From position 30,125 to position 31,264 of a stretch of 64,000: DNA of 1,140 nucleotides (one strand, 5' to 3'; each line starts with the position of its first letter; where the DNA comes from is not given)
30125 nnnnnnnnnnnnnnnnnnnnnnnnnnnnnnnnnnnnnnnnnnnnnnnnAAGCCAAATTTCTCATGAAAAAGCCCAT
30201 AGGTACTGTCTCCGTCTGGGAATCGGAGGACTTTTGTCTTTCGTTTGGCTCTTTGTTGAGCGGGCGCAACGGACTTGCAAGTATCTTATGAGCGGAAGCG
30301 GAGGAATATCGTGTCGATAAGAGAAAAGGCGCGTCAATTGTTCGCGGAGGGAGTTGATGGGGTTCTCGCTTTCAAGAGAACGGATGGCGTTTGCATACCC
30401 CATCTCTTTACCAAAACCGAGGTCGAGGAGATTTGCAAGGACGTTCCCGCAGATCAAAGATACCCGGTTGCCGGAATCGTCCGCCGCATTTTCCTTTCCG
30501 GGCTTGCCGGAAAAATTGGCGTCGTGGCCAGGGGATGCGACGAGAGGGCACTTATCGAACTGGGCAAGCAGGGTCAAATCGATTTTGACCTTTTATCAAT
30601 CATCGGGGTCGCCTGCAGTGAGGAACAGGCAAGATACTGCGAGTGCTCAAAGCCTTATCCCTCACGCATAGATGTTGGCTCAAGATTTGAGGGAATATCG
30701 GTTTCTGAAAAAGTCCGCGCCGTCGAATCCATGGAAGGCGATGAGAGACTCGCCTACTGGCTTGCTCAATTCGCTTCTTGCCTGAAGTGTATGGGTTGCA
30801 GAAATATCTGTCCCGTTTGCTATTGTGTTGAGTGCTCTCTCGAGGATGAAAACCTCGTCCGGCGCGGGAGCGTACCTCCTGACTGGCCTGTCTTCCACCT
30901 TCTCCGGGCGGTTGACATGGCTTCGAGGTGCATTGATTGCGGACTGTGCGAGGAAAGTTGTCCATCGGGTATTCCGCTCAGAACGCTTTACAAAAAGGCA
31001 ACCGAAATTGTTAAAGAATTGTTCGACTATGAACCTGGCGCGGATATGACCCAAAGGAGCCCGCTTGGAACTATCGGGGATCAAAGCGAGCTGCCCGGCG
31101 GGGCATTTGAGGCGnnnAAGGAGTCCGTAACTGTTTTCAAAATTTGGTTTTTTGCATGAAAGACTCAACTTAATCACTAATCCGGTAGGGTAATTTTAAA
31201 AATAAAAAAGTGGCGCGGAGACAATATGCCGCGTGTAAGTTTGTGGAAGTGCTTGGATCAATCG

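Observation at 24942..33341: hdrC-hdrB-hdrA(long)-mvhD-FeS-fdhA(Sec) operon: a putative formate-driven, flavin-based electron-bifurcating complex in a bacterium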

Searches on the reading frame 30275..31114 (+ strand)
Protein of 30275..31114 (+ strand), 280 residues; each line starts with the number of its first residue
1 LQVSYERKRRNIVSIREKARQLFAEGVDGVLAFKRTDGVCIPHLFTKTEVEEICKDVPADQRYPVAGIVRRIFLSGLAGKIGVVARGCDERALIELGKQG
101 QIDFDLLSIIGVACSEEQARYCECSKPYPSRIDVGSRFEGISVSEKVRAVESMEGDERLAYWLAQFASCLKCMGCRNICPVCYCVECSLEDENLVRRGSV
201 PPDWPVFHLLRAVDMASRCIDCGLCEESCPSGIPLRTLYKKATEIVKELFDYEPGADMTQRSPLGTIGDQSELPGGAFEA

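Call 7: search_protein_families(library=pfam, proteins=[window:30275-31114:+])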
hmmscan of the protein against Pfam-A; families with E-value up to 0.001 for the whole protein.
window:30275-31114:+ (280 aa): 7 families
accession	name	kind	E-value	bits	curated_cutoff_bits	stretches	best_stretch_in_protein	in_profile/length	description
PF13534.11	Fer4_17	-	3.1e-06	28.1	22.2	1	168-233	1-60/61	4Fe-4S dicluster domain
PF13187.11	Fer4_9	-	1.6e-05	25.2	27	1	169-232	2-50/52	4Fe-4S dicluster domain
PF13183.11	Fer4_8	-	0.0001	23.2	27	0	216-233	2-19/68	4Fe-4S dicluster domain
PF00037.32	Fer4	-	0.00013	22.1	21.1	1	216-232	5-21/24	4Fe-4S binding domain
PF13237.11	Fer4_10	-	0.00016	21.9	25.5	0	214-243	4-35/53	4Fe-4S dicluster domain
PF12837.12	Fer4_6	-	0.00029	21.1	25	1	216-233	6-23/24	4Fe-4S binding domain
PF12797.12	Fer4_2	-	0.001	19.4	24.5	1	216-231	7-22/22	4Fe-4S binding domain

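Call 11: search_protein_families(library=ncbifam, proteins=[window:30275-31114:+], max_evalue=0.00001)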
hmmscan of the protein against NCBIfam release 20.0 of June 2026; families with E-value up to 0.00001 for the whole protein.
window:30275-31114:+ (280 aa): 0 families

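Call 28: search_solved_structures(query=window:30311-31114:+, max_evalue=1, show_alignments=2)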
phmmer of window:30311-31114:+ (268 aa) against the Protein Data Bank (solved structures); distinct sequences matched with E-value up to 1: 46.
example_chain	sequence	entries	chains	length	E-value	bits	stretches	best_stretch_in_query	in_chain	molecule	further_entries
9t1s_M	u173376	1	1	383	1.6e-30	109.5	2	104-248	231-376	formate dehydrogenase (coenzyme F420)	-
7bkb_E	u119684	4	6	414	1.2e-28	103.4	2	110-248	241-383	Formate dehydrogenase, beta subunit (F420)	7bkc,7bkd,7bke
8rvu_E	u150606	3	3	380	5.4e-21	78.3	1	107-239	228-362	Formate dehydrogenase, beta subunit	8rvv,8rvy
8qby_I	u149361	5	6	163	4.5e-05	26.1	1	201-238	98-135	NADH-quinone oxidoreductase subunit I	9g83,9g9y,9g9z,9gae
7ar7_I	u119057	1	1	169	5.9e-05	25.7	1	201-238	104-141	NADH dehydrogenase [ubiquinone] iron-sulfur protein 8-A, mitochondrial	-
6x89_S8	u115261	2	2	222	6.3e-05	25.6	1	201-238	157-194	NADH dehydrogenase [ubiquinone] iron-sulfur protein 8, mitochondrial | NDUS8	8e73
7arc_I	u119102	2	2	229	7.9e-05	25.3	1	184-219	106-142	TYKY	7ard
9iho_I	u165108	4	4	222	9.3e-05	25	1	201-237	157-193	NUIM (TYKY) subunit of mitochondrial NADH:ubiquinone oxidoreductase (Complex I)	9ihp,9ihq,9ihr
7b0n_I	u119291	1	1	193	0.00012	24.7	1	201-237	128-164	Subunit NUIM of protein NADH:Ubiquinone Oxidoreductase (Complex I)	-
7aqr_I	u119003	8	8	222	0.00013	24.6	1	201-238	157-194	NADH dehydrogenase [ubiquinone] iron-sulfur protein 8-A, mitochondrial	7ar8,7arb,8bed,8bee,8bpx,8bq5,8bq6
7a23_D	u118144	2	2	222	0.00015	24.4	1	201-238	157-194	TYKY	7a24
6gcs_I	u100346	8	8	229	0.0002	24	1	201-237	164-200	TYKY SUBUNIT (NUIM) | Subunit NUIM of NADH:Ubiquinone Oxidoreductase (Complex I)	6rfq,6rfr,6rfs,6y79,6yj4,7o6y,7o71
7zm7_I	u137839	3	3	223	0.0002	24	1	201-237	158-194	Oxidoreductase-like protein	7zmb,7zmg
8rvu_c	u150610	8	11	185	0.00028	23.5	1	178-228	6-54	H(2):CoB-CoM heterodisulfide,ferredoxin reductase subunit C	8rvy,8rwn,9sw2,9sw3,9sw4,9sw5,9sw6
8rvv_C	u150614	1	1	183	0.00028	23.5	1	178-228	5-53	H(2):CoB-CoM heterodisulfide,ferredoxin reductase subunit C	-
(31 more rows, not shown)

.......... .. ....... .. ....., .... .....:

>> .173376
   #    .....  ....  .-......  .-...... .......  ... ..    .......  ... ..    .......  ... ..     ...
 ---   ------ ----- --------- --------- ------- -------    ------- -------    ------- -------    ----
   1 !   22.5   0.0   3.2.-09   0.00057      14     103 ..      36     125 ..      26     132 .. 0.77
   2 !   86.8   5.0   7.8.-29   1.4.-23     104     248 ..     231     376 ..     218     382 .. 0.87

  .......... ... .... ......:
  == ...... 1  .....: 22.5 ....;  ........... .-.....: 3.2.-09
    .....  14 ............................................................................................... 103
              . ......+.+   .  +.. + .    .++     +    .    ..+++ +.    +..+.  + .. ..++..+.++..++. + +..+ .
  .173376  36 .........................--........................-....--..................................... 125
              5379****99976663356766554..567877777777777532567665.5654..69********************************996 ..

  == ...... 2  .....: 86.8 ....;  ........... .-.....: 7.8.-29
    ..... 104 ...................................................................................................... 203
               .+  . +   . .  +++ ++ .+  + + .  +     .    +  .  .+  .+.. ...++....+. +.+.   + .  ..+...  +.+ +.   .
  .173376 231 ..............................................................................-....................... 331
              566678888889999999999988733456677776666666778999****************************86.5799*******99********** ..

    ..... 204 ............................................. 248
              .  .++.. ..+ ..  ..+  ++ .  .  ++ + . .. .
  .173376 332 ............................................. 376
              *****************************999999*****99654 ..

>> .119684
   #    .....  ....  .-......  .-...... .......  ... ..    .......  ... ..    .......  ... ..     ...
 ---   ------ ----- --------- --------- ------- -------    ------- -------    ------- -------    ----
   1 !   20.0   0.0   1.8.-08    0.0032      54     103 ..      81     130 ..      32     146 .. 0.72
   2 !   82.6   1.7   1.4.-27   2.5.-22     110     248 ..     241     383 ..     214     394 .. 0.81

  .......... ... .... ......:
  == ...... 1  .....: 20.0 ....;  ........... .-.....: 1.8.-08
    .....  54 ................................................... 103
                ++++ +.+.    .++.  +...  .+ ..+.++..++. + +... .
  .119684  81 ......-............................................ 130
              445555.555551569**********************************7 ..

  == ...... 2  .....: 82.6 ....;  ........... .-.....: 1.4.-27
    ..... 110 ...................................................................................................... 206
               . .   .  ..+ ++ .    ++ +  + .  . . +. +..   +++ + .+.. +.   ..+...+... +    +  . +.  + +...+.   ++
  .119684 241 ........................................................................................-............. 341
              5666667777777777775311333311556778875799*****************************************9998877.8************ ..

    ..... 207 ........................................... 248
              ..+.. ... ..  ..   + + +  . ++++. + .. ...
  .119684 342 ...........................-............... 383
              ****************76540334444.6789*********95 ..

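Call 30: find_homologous_proteins(query=window:30311-31114:+, max_evalue=0.00001)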
Query window:30311-31114:+ (268 aa): 757 proteins with E <= 0.00001 among 1489 candidates; the best 120 are listed.
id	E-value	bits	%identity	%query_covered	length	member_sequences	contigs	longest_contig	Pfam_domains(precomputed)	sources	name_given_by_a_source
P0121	1.3e-178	610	100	100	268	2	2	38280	PF13534.12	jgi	-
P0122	4.9e-124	431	68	98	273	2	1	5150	PF13237.12,PF13187.12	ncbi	-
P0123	4.1e-121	421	66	100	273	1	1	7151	PF13187.12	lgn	-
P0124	5.4e-93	329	56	97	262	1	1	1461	PF13534.12,PF13187.12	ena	-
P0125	1.3e-92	328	53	97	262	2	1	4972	PF13534.12,PF13183.12,PF13187.12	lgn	-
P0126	1.8e-92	328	56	97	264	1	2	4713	PF13183.12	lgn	-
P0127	2.7e-91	324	53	97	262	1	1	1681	PF13534.12,PF13183.12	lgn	-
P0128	2.7e-90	320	52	97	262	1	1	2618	PF13534.12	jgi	jgi:formate dehydrogenase subunit beta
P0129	3.4e-90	320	51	98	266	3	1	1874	PF13187.12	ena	-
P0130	8.6e-90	319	53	97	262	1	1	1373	PF13534.12,PF13187.12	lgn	-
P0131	1.1e-89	318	51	97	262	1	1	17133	PF13534.12,PF13183.12,PF13187.12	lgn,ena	-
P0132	1.6e-89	318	53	97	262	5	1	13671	PF13534.12,PF13187.12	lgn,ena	-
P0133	2.7e-89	317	53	97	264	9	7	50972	PF13746.12,PF13534.12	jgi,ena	-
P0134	3.9e-89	317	52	97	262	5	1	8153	PF13187.12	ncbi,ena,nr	ncbi:MAG: 4Fe-4S dicluster domain-containing protein [Actinobacteria bacterium]|nr:4Fe-4S dicluster 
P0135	5.4e-89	316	51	97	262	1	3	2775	-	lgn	-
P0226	2.0e-71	259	47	91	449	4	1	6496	PF02662.22,PF00037.33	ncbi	-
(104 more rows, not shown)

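Call 32: find_related_loci(query=A1, collection=genome_contigs, flank=10000)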
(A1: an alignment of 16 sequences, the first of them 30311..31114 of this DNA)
Query A1 (268 aa) in genome_contigs; peptide patterns used: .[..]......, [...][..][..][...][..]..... (x = any residue, [..] = any of these).
600 stretches matched a pattern (row limit reached: there are more); 214 encode a relative of the query (tblastn E <= 1e-3); the best 80 are kept; 80 distinct loci.
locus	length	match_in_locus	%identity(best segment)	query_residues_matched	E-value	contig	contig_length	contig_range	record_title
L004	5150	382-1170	68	1-263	2e-125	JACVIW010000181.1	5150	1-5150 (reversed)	MAG: Candidatus Geohydrothermomicrobium daggyaiense isolate DG02.bin.164 contig181, whole genome shotgun sequence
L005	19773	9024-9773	50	10-267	5e-80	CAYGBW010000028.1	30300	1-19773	MAG TPA_asm: uncultured Thermodesulfobacteriota bacterium isolate ERP108616_co1_403 genome assembly, contig: k119_38940,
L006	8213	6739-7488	48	10-267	3e-76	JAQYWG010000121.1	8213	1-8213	MAG: Thermodesulfobacteriota bacterium isolate Hel238_bin70strict NODE_121_length_8213_cov_7.878073, whole genome shotgu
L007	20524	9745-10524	47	3-261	1e-75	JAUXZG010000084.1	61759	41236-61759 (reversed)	MAG: Desulfobaccales bacterium isolate C18_maxbin.032 C18_k141_400620, whole genome shotgun sequence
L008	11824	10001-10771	46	2-257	2e-75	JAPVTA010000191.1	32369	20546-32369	MAG: Thermodesulfobacteriota bacterium isolate MW3_metabat.11 k97_485292, whole genome shotgun sequence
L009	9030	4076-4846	46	3-262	1e-75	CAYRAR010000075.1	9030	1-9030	MAG TPA_asm: uncultured Thermodesulfobacteriota bacterium isolate SRP338002_co1_158 genome assembly, contig: NODE_7164_l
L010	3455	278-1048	46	2-257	1e-75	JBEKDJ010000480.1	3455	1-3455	MAG: Thermodesulfobacteriota bacterium isolate SPRUCE 180 SPRUCE_180_480, whole genome shotgun sequence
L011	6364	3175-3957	45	3-264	3e-75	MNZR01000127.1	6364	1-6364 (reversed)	MAG: Syntrophobacteraceae bacterium CG2_30_61_12 cg2_3.0_scaffold_12864_c, whole genome shotgun sequence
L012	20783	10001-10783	46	3-261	4e-75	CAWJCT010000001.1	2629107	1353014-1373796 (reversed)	MAG: uncultured delta proteobacterium isolate MFD04944.bin.2.60 genome assembly, contig: contig_43382, whole genome shot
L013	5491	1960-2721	48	5-257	3e-75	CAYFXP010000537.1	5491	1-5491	MAG TPA_asm: uncultured Syntrophobacterales bacterium isolate ERP108616_co1_46 genome assembly, contig: k119_1281826, wh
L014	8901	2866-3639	48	3-261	7e-75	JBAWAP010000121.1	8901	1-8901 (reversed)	MAG: Anaerolineae bacterium isolate MFD04381_ilm_asm_bin11 k127_139252, whole genome shotgun sequence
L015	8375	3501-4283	45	3-261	1e-74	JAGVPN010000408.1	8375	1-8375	MAG: Syntrophobacterales bacterium isolate DeMMO3_32 c_000000003042, whole genome shotgun sequence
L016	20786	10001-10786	44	2-261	2e-74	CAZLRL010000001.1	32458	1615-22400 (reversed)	MAG TPA_asm: uncultured Desulfobacterales bacterium isolate SRP141376_co1_66 genome assembly, contig: NODE_3176_length_3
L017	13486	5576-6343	46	2-258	5e-74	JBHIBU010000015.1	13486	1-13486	MAG: Dehalococcoidia bacterium isolate FS_3_bin.7 NODE_298_length_13486_cov_8.539796, whole genome shotgun sequence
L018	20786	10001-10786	46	2-261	5e-74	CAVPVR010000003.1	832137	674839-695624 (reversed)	MAG: uncultured delta proteobacterium isolate MFD09964.bin.1.66 genome assembly, contig: contig_14691, whole genome shot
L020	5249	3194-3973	46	5-267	1e-73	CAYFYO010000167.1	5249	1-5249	MAG TPA_asm: uncultured Thermodesulfobacteriota bacterium isolate ERP108616_co2_127 genome assembly, contig: NODE_34424_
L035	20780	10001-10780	45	6-265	6e-71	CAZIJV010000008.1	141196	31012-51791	MAG TPA_asm: uncultured Syntrophobacter sp. isolate SRP239243_co1_430 genome assembly, contig: NODE_79_length_141196_cov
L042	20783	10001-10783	42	3-268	3e-69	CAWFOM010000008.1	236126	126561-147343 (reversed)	MAG: uncultured delta proteobacterium isolate MFD05942.bin.3.94 genome assembly, contig: contig_22020, whole genome shot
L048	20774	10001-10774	42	2-255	4e-68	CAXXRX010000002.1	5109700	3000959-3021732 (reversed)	MAG: Desulfocapsaceae bacterium isolate 1aa78899-e997-4579-a1ce-6e823d9c38b0 genome assembly, contig: contig_2, whole ge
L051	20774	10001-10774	45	2-255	2e-68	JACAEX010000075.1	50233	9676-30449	MAG: Syntrophaceae bacterium isolate L.E.D.62 k119_2026561, whole genome shotgun sequence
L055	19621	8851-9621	42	2-254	2e-67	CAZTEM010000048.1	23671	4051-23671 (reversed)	MAG TPA_asm: uncultured Desulfobacterales bacterium isolate binchicken_co67_180 genome assembly, contig: NODE_2126_lengt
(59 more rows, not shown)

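Call 51: search_protein_families(library=pfam, proteins=[L012:4511-4927:+, L012:12299-13897:+, L012:13459-14700:+, L012:14612-15778:+, L035:681-1544:+, L035:1553-4108:+, L035:4114-4956:+, L035:4975-6414:+, L035:10787-12265:+, L035:12150-12911:+], max_evalue=0.00001)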
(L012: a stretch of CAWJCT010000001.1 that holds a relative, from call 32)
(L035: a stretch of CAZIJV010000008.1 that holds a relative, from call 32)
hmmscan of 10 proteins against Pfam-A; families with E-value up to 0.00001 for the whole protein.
L012:4511-4927:+ (138 aa): 0 families

L012:12299-13897:+ (532 aa): 1 family
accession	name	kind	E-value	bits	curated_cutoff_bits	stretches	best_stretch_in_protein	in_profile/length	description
PF17757.6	UvrB_inter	-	4.4e-26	91.3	22.9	1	151-235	5-90/91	UvrB interaction domain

L012:13459-14700:+ (413 aa): 3 families
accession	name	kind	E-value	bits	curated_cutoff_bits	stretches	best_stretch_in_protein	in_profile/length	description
PF00270.35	DEAD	-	4.1e-23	82.4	26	1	222-372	1-148/167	DEAD/DEAH box helicase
PF02559.22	CarD_TRCF_RID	-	1.3e-18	67.3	23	1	97-153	1-57/57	CarD-like/TRCF RID domain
PF04851.21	ResIII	-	1.2e-06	28.9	22.5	1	220-351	3-134/164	Type III restriction enzyme, res subunit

L012:14612-15778:+ (388 aa): 3 families
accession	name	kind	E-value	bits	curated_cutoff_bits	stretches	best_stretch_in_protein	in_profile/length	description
PF03461.20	TRCF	-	1.9e-24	86.3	25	1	238-328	1-91/95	TRCF domain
PF00271.37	Helicase_C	-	7.6e-19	68.4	23.5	1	38-142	6-109/110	Helicase conserved C-terminal domain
PF22590.2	Cas3-like_C_2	-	2.6e-06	28.1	27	1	45-143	2-105/106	CRISPR-associated nuclease/helicase Cas3, C-terminal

L035:681-1544:+ (287 aa): 3 families
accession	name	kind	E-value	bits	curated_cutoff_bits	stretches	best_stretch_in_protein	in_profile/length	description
PF00175.26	NAD_binding_1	-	2.5e-13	51.1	22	1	125-229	2-107/109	Oxidoreductase NAD-binding domain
PF10418.14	DHODB_Fe-S_bind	-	1.4e-11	44.3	23.9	1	248-280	1-40/41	Iron-sulfur cluster binding domain of dihydroorotate dehydrogenase B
PF00970.30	FAD_binding_6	-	2.9e-07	31.2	21.1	1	24-111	5-97/99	Oxidoreductase FAD-binding domain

L035:1553-4108:+ (851 aa): 9 families
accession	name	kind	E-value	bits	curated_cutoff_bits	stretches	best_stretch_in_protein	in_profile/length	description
PF13510.11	Fer2_4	-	6.7e-22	77.8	22.8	1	3-78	3-81/82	2Fe-2S iron-sulfur cluster binding domain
PF00384.28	Molybdopterin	-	7e-22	78.4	24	1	301-689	1-352/353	Molybdopterin oxidoreductase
PF10588.14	NADH-G_4Fe-4S_3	-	3.9e-12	45.9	27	1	86-121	2-37/40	NADH-ubiquinone oxidoreductase-G iron-sulfur binding region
PF22117.2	Fer4_Nqo3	-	2e-09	37.9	27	1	143-206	6-66/67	NADH-quinone oxidoreductase subunit 3, ferredoxin-like domain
PF12838.12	Fer4_7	-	1.7e-08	35.2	27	1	148-205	2-52/52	4Fe-4S dicluster domain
PF00037.32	Fer4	-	1.3e-07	31.6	21.1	0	191-207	8-24/24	4Fe-4S binding domain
PF04879.21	Molybdop_Fe4S4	-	1.5e-07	31.7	22.7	1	245-294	4-52/55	Molybdopterin oxidoreductase Fe4S4 domain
PF13187.11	Fer4_9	-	4.7e-07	30.2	27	1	148-205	2-51/52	4Fe-4S dicluster domain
PF14697.11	Fer4_21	-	4.2e-06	27.2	35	1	146-205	6-56/59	4Fe-4S dicluster domain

L035:4114-4956:+ (280 aa): 1 family
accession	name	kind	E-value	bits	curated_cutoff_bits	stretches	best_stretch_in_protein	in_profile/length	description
PF10418.14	DHODB_Fe-S_bind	-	2.2e-12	46.9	23.9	1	215-250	3-41/41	Iron-sulfur cluster binding domain of dihydroorotate dehydrogenase B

L035:4975-6414:+ (479 aa): 6 families
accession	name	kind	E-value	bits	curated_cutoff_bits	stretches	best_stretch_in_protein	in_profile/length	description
PF14691.11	Fer4_20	-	4.7e-43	146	25.8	1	36-146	1-112/113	Dihydroprymidine dehydrogenase domain II, 4Fe-4S cluster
PF07992.20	Pyr_redox_2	-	5.5e-33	115.1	26.1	1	160-466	2-291/291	Pyridine nucleotide-disulphide oxidoreductase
PF00070.33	Pyr_redox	-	5.8e-12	46.4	22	0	300-374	1-78/82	Pyridine nucleotide-disulphide oxidoreductase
PF13738.12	Pyr_redox_3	-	1.6e-09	37.9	30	0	292-335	159-200/305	Pyridine nucleotide-disulphide oxidoreductase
PF01266.30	DAO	-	3.3e-07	30.6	27.9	0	160-193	1-35/353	FAD dependent oxidoreductase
PF13450.12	NAD_binding_8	-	5e-06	27.1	21.9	0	163-196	1-34/68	NAD(P)-binding Rossmann-like domain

L035:10787-12265:+ (492 aa): 5 families
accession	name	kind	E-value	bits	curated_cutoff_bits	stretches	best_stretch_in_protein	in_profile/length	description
PF02754.22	CCG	-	2.1e-10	41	20.6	1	342-434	2-84/85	Cysteine-rich domain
PF13237.11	Fer4_10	-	7.1e-08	32.7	25.5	1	73-136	4-53/53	4Fe-4S dicluster domain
PF13534.11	Fer4_17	-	9e-08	33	22.2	1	78-140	2-61/61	4Fe-4S dicluster domain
PF13187.11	Fer4_9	-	5e-07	30.1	27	1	78-138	2-50/52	4Fe-4S dicluster domain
PF13183.11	Fer4_8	-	8.3e-07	29.9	27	1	75-139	2-68/68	4Fe-4S dicluster domain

L035:12150-12911:+ (253 aa): 0 families
